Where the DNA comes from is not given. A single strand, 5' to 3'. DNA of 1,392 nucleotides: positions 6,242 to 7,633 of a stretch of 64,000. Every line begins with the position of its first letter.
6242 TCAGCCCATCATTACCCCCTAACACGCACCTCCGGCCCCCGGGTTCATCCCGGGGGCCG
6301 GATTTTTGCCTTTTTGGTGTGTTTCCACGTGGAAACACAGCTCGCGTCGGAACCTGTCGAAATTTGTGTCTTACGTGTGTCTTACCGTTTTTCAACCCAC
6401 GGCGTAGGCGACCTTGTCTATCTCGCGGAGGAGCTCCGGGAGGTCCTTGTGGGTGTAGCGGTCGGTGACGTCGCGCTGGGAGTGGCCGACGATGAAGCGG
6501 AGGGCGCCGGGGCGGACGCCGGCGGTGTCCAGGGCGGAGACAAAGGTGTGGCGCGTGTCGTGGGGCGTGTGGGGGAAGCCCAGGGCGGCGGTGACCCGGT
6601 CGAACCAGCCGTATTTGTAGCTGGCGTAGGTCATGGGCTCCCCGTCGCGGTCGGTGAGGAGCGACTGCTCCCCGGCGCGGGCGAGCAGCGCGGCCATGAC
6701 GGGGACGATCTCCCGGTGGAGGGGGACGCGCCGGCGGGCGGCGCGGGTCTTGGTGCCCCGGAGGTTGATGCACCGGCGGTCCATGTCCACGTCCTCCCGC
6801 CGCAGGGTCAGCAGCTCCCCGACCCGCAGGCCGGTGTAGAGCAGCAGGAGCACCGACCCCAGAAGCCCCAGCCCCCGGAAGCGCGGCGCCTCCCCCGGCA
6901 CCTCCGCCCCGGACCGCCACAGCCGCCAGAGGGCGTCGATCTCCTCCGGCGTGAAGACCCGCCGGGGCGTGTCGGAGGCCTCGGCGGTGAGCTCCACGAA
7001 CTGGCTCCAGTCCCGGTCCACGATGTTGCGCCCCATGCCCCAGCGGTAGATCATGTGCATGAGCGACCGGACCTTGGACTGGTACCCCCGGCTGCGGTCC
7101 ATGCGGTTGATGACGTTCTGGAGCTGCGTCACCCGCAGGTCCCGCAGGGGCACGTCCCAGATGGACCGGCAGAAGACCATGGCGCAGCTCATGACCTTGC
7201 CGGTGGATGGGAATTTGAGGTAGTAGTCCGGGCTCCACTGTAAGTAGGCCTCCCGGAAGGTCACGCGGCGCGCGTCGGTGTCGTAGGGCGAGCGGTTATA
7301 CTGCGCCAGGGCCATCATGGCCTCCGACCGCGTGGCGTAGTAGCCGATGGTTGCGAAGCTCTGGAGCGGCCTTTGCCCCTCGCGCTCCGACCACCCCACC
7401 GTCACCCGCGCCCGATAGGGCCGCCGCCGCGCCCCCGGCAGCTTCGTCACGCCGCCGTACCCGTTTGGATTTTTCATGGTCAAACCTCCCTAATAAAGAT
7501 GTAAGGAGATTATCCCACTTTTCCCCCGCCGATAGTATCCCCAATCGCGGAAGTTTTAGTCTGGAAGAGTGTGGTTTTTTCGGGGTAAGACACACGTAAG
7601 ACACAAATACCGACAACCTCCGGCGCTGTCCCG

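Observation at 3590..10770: Candidate whole-gene-body inversion switch for SLH surface proteins: perfect 105-bp IRs in the signal-peptide region, with an embedded tyrosine recombinase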

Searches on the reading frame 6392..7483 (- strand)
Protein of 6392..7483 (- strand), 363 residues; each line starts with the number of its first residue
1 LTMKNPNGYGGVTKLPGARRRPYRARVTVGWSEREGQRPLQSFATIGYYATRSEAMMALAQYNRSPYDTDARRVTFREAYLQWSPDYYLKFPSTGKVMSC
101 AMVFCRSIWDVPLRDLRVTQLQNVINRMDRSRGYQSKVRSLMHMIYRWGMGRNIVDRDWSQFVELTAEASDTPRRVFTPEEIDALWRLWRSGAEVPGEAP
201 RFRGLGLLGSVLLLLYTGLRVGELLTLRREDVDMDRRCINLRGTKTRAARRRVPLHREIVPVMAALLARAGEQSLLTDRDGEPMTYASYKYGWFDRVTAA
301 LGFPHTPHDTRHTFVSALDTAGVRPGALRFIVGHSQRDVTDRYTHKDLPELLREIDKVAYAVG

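Call 5: search_protein_families(library=pfam, proteins=[window:6392-7483:-])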
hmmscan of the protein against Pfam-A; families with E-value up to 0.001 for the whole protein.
window:6392-7483:- (363 aa): 1 family
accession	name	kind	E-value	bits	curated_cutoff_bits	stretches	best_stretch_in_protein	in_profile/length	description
PF00589.27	Phage_integrase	-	1.1e-20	74.5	27.1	1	211-347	28-169/172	Phage integrase family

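Call 14: find_encoding_contigs(protein=window:6392-7477:-, flank=10000, max_places=10)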
Protein window:6392-7477:- (361 aa): no gene with exactly this product is on record in the collection.

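Call 15: find_homologous_proteins(query=window:6392-7477:-)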
Query window:6392-7477:- (361 aa): 121 proteins with E <= 0.001 among 8000 candidates; the best 120 are listed.
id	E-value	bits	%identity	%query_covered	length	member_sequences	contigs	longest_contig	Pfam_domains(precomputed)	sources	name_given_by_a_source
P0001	3.4e-229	778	92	99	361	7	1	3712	PF00589.28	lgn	-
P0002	1.6e-194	664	76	100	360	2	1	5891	PF00589.28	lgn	-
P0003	1.3e-176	605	74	100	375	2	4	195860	PF00589.28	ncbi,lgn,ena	-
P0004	4.6e-163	561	69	99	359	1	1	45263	PF00589.28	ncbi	-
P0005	1.2e-160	553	67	99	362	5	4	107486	PF00589.28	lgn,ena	-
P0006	1.8e-158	545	67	99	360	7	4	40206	PF00589.28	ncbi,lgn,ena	-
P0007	6.9e-156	537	66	99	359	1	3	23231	PF00589.28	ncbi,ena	-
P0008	3.3e-154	531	64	99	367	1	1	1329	PF00589.28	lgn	-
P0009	1.9e-153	529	66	99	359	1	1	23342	PF00589.28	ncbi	-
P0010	1.8e-152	526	65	99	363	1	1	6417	PF00589.28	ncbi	-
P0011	2.5e-152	525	66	100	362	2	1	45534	PF00589.28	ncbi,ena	-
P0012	2.0e-151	522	66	99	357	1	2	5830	PF00589.28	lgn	-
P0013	2.4e-151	522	66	99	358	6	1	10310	PF00589.28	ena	-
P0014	6.1e-151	521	64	99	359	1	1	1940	PF00589.28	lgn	-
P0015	3.4e-150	518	65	99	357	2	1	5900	PF00589.28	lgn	-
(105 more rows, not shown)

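Call 16: find_encoding_contigs(protein=P0003, flank=10000, max_places=10)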
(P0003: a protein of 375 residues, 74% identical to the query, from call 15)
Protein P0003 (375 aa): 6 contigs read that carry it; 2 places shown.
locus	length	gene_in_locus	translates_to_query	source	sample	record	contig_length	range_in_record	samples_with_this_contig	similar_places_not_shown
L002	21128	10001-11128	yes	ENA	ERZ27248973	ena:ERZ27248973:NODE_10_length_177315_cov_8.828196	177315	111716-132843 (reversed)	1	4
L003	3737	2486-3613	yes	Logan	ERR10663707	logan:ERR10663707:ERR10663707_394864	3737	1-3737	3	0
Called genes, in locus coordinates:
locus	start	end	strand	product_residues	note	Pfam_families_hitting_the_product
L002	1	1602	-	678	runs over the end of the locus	PF01136:Peptidase_U32, PF12392:DUF3656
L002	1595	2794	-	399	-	PF01136:Peptidase_U32, PF16325:Peptidase_U32_C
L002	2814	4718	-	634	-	-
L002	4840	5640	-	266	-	PF00106:adh_short, PF01370:Epimerase (weak), PF08659:KR, PF13460:NAD_binding_10 (weak), PF13561:adh_short_C2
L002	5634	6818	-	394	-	PF00155:Aminotran_1_2, PF01053:Cys_Met_Meta_PP (weak), PF01212:Beta_elim_lyase, PF01276:OKR_DC_1 (faint)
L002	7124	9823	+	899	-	PF00395:SLH (weak)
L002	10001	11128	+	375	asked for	PF00589:Phage_integrase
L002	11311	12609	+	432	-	PF01546:Peptidase_M20, PF07687:M20_dimer (faint)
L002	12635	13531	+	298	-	PF03631:Virul_fac_BrkB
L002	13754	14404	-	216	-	PF01502:PRA-CH, PF01503:PRA-PH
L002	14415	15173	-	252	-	PF00977:His_biosynth, PF01207:Dus (faint), PF03060:NMO (faint)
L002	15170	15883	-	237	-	PF00977:His_biosynth, PF01207:Dus (faint)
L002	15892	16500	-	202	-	PF00117:GATase, PF07685:GATase_3, PF01174:SNO (faint), PF07722:Peptidase_C26 (faint)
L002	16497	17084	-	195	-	PF00475:IGPD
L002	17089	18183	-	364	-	PF00155:Aminotran_1_2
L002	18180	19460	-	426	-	PF00815:Histidinol_dh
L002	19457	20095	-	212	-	PF01634:HisG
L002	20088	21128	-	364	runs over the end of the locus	PF13393:tRNA-synt_His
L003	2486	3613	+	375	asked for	PF00589:Phage_integrase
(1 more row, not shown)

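Call 17: find_encoding_contigs(protein=P0005, flank=10000, max_places=10)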
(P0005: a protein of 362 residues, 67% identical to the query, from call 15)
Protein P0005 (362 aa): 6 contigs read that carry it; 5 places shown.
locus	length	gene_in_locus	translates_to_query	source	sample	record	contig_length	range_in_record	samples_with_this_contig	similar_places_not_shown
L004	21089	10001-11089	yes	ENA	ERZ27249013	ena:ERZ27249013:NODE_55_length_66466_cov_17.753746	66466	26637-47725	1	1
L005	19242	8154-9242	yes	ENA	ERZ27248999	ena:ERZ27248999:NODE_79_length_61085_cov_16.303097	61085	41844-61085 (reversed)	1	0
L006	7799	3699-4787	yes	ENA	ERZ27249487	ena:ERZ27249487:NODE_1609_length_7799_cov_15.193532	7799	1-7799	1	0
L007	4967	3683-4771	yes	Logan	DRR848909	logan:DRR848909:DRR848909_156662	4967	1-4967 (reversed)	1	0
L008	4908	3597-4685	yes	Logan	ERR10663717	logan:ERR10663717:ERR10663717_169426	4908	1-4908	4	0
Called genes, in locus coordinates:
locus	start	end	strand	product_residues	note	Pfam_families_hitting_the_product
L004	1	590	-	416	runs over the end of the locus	PF16499:Melibiase_2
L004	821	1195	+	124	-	PF07411:DUF1508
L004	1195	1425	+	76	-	-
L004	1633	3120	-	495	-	PF00370:FGGY_N, PF02782:FGGY_C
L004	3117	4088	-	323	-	PF03631:Virul_fac_BrkB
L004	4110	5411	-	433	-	PF01546:Peptidase_M20, PF07687:M20_dimer (faint)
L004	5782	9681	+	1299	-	-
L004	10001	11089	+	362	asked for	PF00589:Phage_integrase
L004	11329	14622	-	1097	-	-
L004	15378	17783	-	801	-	PF01588:tRNA_bind, PF03483:B3_4, PF03484:B5, PF17759:tRNA_synthFbeta, PF03147:FDX-ACB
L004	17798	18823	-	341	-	PF02912:Phe_tRNA-synt_N, PF01409:tRNA-synt_2d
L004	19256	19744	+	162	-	PF14270:DUF4358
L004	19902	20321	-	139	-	PF01230:HIT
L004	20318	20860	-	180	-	-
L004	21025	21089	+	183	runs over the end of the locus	PF13420:Acetyltransf_4, PF00583:Acetyltransf_1, PF13508:Acetyltransf_7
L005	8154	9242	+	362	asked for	PF00589:Phage_integrase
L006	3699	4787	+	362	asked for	PF00589:Phage_integrase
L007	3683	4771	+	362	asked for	PF00589:Phage_integrase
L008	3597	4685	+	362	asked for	PF00589:Phage_integrase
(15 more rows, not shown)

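Call 18: find_encoding_contigs(protein=P0006, flank=10000, max_places=10)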
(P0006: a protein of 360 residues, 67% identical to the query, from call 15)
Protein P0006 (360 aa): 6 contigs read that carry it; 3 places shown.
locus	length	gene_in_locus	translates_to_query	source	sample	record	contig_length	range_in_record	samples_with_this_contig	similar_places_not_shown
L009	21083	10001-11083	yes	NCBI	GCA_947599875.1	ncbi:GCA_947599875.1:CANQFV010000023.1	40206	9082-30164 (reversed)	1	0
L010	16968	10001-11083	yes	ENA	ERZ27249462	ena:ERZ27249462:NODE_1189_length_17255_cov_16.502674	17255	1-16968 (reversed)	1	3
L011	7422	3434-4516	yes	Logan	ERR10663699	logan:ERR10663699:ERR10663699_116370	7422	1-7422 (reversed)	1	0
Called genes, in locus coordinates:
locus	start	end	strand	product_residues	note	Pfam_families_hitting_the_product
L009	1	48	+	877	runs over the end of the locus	PF01326:PPDK_N, PF00391:PEP-utilizers, PF02896:PEP-utilizers_C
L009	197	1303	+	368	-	PF11187:Mbeg1-like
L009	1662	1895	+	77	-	-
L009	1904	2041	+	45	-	-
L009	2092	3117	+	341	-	PF02912:Phe_tRNA-synt_N, PF01409:tRNA-synt_2d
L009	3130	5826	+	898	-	PF01588:tRNA_bind, PF03483:B3_4, PF03484:B5, PF17759:tRNA_synthFbeta, PF03147:FDX-ACB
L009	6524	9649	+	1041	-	PF00395:SLH (faint)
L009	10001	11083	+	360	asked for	PF00589:Phage_integrase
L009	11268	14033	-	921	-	-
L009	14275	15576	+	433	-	PF01546:Peptidase_M20, PF07687:M20_dimer (faint)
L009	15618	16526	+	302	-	PF03631:Virul_fac_BrkB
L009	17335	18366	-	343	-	PF00325:Crp (faint), PF00356:LacI, PF00532:Peripla_BP_1 (weak), PF13377:Peripla_BP_3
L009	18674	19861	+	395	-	PF03215:Rad17 (faint), PF00005:ABC_tran, PF02463:SMC_N, PF13304:AAA_21 (faint), PF17912:OB_MalK (weak), PF08402:TOBE_2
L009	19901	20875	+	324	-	PF00528:BPD_transp_1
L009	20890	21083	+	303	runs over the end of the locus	PF00528:BPD_transp_1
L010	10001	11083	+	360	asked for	PF00589:Phage_integrase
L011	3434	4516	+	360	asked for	PF00589:Phage_integrase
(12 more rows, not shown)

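Call 23: find_related_loci(query=A1, collection=genome_contigs, flank=10000)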
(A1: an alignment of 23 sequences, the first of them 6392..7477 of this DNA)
Query A1 (361 aa) in genome_contigs; peptide patterns used: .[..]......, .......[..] (x = any residue, [..] = any of these).
265 stretches matched a pattern; 237 encode a relative of the query (tblastn E <= 1e-3); the best 80 are kept; 80 distinct loci.
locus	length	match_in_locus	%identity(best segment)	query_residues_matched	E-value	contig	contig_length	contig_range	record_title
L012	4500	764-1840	95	1-359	0e+0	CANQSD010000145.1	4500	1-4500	MAG: uncultured Oscillospiraceae bacterium isolate Lapin-021__bin36 genome assembly, contig: Lapin-021__NODE_24073_lengt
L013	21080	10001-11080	74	1-360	1e-174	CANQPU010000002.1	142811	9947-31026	MAG: uncultured Oscillospiraceae bacterium isolate Lapin-011__bin2 genome assembly, contig: Lapin-011__NODE_47_length_14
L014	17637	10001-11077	69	1-358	1e-165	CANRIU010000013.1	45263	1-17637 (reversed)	MAG: uncultured Oscillospiraceae bacterium isolate Lapin-024__bin71 genome assembly, contig: Lapin-024__NODE_1010_length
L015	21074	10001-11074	67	1-358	1e-160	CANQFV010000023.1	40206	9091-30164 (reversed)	MAG: uncultured Oscillospiraceae bacterium isolate Lapin-008__bin18 genome assembly, contig: Lapin-008__NODE_1192_length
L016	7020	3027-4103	66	1-358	8e-159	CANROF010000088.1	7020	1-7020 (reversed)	MAG: uncultured Oscillospiraceae bacterium isolate Lapin-020__bin84 genome assembly, contig: Lapin-020__NODE_16316_lengt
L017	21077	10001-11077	66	1-360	7e-156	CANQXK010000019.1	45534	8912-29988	MAG: uncultured Oscillospiraceae bacterium isolate Lapin-024__bin10 genome assembly, contig: Lapin-024__NODE_997_length_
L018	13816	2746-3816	65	1-358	7e-155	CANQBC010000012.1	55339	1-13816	MAG: uncultured Oscillospiraceae bacterium isolate Lapin-002__bin97 genome assembly, contig: Lapin-002__NODE_732_length_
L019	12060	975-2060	64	1-360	4e-152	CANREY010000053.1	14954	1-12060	MAG: uncultured Oscillospiraceae bacterium isolate Lapin-024__bin83 genome assembly, contig: Lapin-024__NODE_5104_length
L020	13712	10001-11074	66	1-358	3e-151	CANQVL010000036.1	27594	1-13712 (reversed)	MAG: uncultured Oscillospiraceae bacterium isolate Lapin-032__bin87 genome assembly, contig: Lapin-032__NODE_2757_length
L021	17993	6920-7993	66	1-358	4e-151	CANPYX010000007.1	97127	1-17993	MAG: uncultured Oscillospiraceae bacterium isolate Lapin-001__bin59 genome assembly, contig: Lapin-001__NODE_317_length_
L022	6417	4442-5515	65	1-358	2e-151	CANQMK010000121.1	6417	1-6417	MAG: uncultured Oscillospiraceae bacterium isolate Lapin-015__bin13 genome assembly, contig: Lapin-015__NODE_13233_lengt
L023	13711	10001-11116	62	1-361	3e-150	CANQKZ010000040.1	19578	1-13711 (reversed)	MAG: uncultured Oscillospiraceae bacterium isolate Lapin-021__bin7 genome assembly, contig: Lapin-021__NODE_3153_length_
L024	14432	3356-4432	63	1-361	2e-149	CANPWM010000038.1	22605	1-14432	MAG: uncultured Oscillospiraceae bacterium isolate Lapin-004__bin43 genome assembly, contig: Lapin-004__NODE_2821_length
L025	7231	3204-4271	62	1-358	2e-149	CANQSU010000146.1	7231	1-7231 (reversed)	MAG: uncultured Oscillospiraceae bacterium isolate Lapin-026__bin114 genome assembly, contig: Lapin-026__NODE_13440_leng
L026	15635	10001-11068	62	1-358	9e-147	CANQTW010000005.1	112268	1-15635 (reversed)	MAG: uncultured Oscillospiraceae bacterium isolate Lapin-008__bin55 genome assembly, contig: Lapin-008__NODE_185_length_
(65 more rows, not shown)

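Call 34: search_protein_families(library=pfam, alignment_id=A1, max_evalue=1)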
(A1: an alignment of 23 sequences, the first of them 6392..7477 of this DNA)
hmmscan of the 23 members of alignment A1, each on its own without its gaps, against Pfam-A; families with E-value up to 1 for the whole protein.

A. member 1, window:6392-7477:- (361 aa): 1 family
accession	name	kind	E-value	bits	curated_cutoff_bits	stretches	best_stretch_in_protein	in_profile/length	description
PF00589.27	Phage_integrase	-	1.1e-20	74.5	27.1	1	209-345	28-169/172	Phage integrase family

B. families by the number of members that match (of 23 scanned): 9 families
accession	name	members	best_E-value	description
PF00589.27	Phage_integrase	23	2.9e-23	Phage integrase family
PF22022.2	Phage_int_M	15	0.00017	Phage integrase central domain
PF06169.17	DUF982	1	0.027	Protein of unknown function (DUF982)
PF20093.5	DUF6484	1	0.043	Domain of unknown function (DUF6484)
PF19534.4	DUF6059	1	0.053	Family of unknown function (DUF6059)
PF19086.5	Terpene_syn_C_2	1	0.098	Terpene synthase family 2, C-terminal metal binding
PF00590.25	TP_methylase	1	0.13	Tetrapyrrole (Corrin/Porphyrin) Methylases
PF03349.22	Toluene_X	1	0.13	Outer membrane protein transport protein (OMPP1/FadL/TodX)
PF16795.10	Phage_integr_3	1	0.28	Archaeal phage integrase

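Call 35: search_solved_structures(query=A1, max_evalue=0.01, show_alignments=1)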
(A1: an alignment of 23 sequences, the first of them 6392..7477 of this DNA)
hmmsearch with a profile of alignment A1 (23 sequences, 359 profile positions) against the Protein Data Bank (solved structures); distinct sequences matched with E-value up to 0.01: 14.
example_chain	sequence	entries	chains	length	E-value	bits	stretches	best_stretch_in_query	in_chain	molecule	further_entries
4a8e_A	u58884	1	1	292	1e-13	54.2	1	210-356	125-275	PROBABLE TYROSINE RECOMBINASE XERC-LIKE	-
6en0_A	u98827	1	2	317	1.1e-13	54.1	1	206-348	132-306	Int protein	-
6emy_A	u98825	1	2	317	1.8e-13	53.4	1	206-348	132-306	Int protein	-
6emz_A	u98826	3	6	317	4.9e-13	52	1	206-348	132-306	Int protein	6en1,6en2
5hxy_A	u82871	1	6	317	2.2e-12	49.9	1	201-346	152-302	Tyrosine recombinase XerA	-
1a0p_A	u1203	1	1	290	1.1e-10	44.3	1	199-347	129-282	SITE-SPECIFIC RECOMBINASE XERD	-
5dcf_A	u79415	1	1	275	1.5e-10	43.8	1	207-348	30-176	Tyrosine recombinase XerD,DNA translocase FtsK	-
3nkh_A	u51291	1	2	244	2.6e-07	33.2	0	214-243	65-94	Integrase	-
9i5v_14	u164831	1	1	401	1.4e-05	27.5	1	212-350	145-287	Ribosome-associated translation inhibitor RaiA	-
5vfz_A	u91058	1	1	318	5.9e-05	25.4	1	208-355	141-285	Gp33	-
1aih_A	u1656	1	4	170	0.00024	23.4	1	210-346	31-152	HP1 INTEGRASE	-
5jjv_A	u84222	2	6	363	0.00028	23.2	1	201-350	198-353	Tyrosine recombinase XerH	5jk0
5dor_A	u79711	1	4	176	0.00096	21.4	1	211-345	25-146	Integrase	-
5c6k_A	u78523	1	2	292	0.0035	19.6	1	211-345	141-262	Integrase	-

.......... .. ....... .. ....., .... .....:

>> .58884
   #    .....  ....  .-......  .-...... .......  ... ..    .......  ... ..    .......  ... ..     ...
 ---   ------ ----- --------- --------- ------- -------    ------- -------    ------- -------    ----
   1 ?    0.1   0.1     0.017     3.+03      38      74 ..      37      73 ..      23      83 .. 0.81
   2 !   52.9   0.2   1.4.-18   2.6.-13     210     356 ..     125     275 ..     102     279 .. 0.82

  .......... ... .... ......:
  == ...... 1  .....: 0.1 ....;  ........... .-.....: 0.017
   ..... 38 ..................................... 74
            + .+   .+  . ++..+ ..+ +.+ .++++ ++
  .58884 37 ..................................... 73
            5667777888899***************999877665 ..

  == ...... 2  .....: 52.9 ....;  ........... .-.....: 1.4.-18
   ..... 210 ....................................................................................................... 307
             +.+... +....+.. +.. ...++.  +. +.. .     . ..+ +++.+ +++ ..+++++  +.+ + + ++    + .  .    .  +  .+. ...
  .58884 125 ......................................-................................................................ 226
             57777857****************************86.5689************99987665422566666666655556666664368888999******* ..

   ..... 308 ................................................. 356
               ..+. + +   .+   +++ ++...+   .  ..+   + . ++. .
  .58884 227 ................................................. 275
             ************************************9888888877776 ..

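Call 52: search_protein_families(library=ncbifam, proteins=[window:6392-7477:-], max_evalue=0.1)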
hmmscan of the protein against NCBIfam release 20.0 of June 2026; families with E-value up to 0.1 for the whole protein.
window:6392-7477:- (361 aa): 12 families
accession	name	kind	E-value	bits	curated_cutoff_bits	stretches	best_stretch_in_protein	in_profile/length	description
NF040815.2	recomb_XerA_Arch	equivalog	2.5e-18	66.6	220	1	209-349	118-259/263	site-specific tyrosine recombinase/integron integrase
TIGR02224.1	recomb_XerC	equivalog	9.1e-14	51.5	335.15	1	135-349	68-282/295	tyrosine recombinase XerC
TIGR02225.1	recomb_XerD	equivalog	5.1e-13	49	329.6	1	116-345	43-275/290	site-specific tyrosine recombinase XerD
NF001399.0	PRK00283.1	subfamily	4.9e-11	42.4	279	1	116-344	53-283/300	tyrosine recombinase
NF003462.0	PRK05084.1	equivalog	2.7e-08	33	267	1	293-355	293-355/360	tyrosine recombinase XerS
TIGR02249.1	integrase_gron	subfamily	9.6e-08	31.7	265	1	211-268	124-180/315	integron integrase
NF002331.0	PRK01287.1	subfamily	6e-07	28.7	371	1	133-344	100-312/365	site-specific tyrosine recombinase XerC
NF011946.0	PRK15417.1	equivalog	8.7e-06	25.1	435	2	211-269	139-196/337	integron integrase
NF007370.0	PRK09870.1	subfamily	5.3e-05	22.9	221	1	168-342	6-177/200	tyrosine-type DNA invertase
NF040693.1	recomb_GmtY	equivalog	0.0024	17.2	340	0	303-346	391-434/441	gamma-mobile-trio recombinase GmtY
NF002685.0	PRK02436.1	equivalog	0.019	14.8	178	1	210-282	119-184/245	site-specific tyrosine recombinase XerD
NF007371.0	PRK09871.1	subfamily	0.045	13.3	222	1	209-244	32-67/198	tyrosine-type DNA invertase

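Call 67: search_protein_families(library=pfam, proteins=[L014:6263-6757:-, L014:4790-6214:-, L014:5090-6238:+, L020:5933-6991:+, L020:4800-5441:-, L020:2068-4116:-, L026:4726-5757:+, L026:3214-4413:+, L026:3250-4428:-], max_evalue=0.001)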
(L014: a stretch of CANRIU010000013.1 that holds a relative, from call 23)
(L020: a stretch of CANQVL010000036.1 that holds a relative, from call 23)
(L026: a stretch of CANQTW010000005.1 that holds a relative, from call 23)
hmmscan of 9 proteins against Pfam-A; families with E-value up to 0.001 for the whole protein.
L014:6263-6757:- (164 aa): 1 family
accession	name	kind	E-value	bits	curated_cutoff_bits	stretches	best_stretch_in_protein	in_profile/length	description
PF00731.26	AIRC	-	1.9e-60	203.2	30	1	3-148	1-146/148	AIR carboxylase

L014:4790-6214:- (474 aa): 1 family
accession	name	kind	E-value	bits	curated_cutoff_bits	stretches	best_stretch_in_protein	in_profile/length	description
PF13537.11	GATase_7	-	2.8e-07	31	25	1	76-192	9-115/123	Glutamine amidotransferase domain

L014:5090-6238:+ (382 aa): 0 families

L020:5933-6991:+ (352 aa): 2 families
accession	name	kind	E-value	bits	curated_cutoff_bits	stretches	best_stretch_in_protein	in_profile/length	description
PF01551.29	Peptidase_M23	-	2.1e-34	118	28.7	1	245-341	2-96/96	Peptidase family M23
PF07501.17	G5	-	2e-11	44.4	23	1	140-209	4-73/75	G5 domain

L020:4800-5441:- (213 aa): 1 family
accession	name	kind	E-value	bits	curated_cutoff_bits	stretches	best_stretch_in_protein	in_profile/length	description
PF09578.15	Spore_YabQ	-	1.3e-16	60.9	27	1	13-89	2-79/79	Spore cortex protein YabQ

L020:2068-4116:- (682 aa): 0 families

L026:4726-5757:+ (343 aa): 4 families
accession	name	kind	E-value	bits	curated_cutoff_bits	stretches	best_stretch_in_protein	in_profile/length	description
PF13377.12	Peripla_BP_3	-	6.4e-27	95.1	26.5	1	183-341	6-167/167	Periplasmic binding protein-like domain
PF00356.27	LacI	-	4.5e-09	36.4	27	1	7-50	1-44/46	Bacterial regulatory proteins, lacI family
PF00532.27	Peripla_BP_1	-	4.9e-07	29.9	22.2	1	196-320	132-262/281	Periplasmic binding proteins and sugar binding domain of LacI family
PF00325.26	Crp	-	0.00089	19.4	21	0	5-25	2-22/32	Bacterial regulatory proteins, crp family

L026:3214-4413:+ (399 aa): 0 families

L026:3250-4428:- (392 aa): 7 families
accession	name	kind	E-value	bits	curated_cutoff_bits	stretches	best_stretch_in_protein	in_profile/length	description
PF00005.33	ABC_tran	-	2e-32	113.1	25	1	48-189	2-136/137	ABC transporter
PF08402.16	TOBE_2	-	1.4e-09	38.3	21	1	313-384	1-76/76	TOBE domain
PF02463.25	SMC_N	-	4.8e-07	29.9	40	1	56-226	23-203/220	RecF/RecN/SMC N terminal domain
PF17912.7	OB_MalK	-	6.4e-07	30.6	27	1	263-320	1-53/53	MalK OB fold domain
PF03215.21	Rad17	-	2.4e-05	24.8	23.8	1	48-124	36-112/186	Rad17 P-loop domain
PF13304.12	AAA_21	-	6.7e-05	23.5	27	0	59-83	1-25/304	AAA domain, putative AbiEii toxin, Type IV TA system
PF13401.12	AAA_22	-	0.00028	21.6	27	1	56-91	4-33/130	AAA domain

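Call 68: predict_structure(alignment_id=A1)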
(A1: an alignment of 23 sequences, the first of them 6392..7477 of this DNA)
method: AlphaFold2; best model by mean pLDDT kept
length: 361 residues; sequences in the alignment: 23
mean_pLDDT: 82.5   pTM: 0.56
mean pLDDT of the five models: 82.5, 77.7, 71.3, 70.2, 68.0
residues with pLDDT >= 90: 128; 70-90: 182; 50-70: 26; < 50: 25
segments of 3 or more residues with pLDDT < 50: 1-6, 242-247, 333-342
pLDDT, mean of each block of 10 residues (from residue 1): 53 88 84 83 85 82 76 91 72 72 90 91 81 86 89 86 67 84 95 92 93 91 91 89 54 95 92 90 88 93 87 85 78 41 72 86 45
secondary structure, 60 per line:
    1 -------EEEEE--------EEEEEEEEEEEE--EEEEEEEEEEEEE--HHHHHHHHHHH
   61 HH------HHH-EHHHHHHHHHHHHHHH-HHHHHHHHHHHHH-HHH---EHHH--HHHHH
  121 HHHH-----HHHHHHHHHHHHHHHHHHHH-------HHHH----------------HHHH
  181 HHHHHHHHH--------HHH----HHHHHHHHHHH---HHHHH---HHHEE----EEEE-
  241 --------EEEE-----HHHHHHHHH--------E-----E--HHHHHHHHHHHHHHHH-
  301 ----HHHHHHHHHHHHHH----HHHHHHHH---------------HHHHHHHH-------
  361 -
elements in order: E8-12 E21-32 E35-47 H50-62 H74-88 H90-102 H116-124 H130-149 H157-160 H177-189 H205-215 H219-223 E236-239 E249-252 H258-266 H284-299 H305-318 H323-330 H346-353
